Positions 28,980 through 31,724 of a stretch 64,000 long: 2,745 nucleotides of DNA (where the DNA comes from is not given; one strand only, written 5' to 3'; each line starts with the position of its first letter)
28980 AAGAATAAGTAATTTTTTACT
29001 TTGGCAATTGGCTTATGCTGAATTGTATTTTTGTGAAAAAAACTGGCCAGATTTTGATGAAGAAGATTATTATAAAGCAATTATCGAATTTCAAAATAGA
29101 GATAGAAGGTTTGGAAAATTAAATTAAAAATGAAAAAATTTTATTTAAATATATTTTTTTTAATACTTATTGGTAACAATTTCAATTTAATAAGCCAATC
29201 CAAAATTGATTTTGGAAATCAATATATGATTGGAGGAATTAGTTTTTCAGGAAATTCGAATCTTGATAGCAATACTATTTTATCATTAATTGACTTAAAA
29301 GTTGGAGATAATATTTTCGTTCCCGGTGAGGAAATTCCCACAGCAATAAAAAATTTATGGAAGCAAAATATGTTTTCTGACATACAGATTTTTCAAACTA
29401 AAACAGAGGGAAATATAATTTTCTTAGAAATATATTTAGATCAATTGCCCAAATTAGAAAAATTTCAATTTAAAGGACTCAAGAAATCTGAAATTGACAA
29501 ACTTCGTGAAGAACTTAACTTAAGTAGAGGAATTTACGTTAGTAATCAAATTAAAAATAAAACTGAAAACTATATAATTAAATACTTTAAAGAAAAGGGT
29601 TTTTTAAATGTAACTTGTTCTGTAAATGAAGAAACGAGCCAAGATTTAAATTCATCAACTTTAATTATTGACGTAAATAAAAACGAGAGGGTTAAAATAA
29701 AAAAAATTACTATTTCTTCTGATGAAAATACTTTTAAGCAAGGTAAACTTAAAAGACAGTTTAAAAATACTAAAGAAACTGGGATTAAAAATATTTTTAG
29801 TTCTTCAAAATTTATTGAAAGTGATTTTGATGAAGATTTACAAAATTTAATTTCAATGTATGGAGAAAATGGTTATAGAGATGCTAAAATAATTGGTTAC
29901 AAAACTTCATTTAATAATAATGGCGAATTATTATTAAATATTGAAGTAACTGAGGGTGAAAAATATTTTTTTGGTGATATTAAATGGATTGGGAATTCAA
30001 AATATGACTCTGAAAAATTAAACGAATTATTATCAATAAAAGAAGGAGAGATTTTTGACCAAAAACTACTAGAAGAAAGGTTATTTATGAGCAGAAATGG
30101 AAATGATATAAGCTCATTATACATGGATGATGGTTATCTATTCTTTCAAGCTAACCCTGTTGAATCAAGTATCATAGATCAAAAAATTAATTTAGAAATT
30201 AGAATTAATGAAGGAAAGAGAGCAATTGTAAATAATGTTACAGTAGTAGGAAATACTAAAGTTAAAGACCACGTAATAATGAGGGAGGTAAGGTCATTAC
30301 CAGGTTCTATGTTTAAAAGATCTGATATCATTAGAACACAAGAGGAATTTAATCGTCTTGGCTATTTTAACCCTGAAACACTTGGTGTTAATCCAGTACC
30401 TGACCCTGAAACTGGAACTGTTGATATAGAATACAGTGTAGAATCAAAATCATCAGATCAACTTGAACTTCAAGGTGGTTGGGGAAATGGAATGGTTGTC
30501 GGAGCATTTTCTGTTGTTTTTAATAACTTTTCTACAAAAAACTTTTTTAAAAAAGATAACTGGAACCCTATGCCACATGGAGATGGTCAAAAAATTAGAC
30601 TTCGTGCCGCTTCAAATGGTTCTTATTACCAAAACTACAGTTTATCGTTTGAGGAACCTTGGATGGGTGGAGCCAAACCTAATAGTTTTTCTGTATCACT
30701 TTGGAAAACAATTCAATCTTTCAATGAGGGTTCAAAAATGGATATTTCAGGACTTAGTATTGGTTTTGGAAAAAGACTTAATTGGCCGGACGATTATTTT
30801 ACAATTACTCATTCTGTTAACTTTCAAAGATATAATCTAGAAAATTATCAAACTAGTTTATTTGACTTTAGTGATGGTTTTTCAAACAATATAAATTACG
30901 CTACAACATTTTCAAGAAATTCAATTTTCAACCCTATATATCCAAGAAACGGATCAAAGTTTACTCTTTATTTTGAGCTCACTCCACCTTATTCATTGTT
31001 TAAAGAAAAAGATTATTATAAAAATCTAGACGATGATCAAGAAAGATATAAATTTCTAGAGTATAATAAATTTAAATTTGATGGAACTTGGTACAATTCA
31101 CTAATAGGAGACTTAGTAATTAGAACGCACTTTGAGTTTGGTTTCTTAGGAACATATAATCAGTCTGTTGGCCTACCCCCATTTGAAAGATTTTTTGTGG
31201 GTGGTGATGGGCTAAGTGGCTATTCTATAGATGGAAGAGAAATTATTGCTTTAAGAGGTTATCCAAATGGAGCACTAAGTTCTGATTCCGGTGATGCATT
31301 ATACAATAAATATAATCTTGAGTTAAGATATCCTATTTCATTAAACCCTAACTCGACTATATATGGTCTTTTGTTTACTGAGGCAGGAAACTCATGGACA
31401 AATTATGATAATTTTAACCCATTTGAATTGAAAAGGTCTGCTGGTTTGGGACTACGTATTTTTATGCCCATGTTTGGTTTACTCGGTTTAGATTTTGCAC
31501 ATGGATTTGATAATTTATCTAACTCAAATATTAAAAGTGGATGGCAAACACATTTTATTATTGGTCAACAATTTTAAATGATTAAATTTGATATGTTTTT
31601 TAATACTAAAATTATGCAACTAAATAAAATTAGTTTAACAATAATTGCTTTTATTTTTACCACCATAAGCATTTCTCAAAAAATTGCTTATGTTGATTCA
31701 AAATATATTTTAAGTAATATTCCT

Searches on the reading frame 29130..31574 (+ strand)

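Call 31: search_protein_families(library=pfam, proteins=[window:29130-31574:+], max_evalue=0.0001)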
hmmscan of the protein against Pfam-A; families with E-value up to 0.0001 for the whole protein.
window:29130-31574:+ (815 aa): 1 family
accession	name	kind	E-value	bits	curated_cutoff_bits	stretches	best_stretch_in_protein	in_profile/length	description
PF07244.20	POTRA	-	1.2e-35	122.5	21.3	3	366-439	2-78/79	Surface antigen variable number repeat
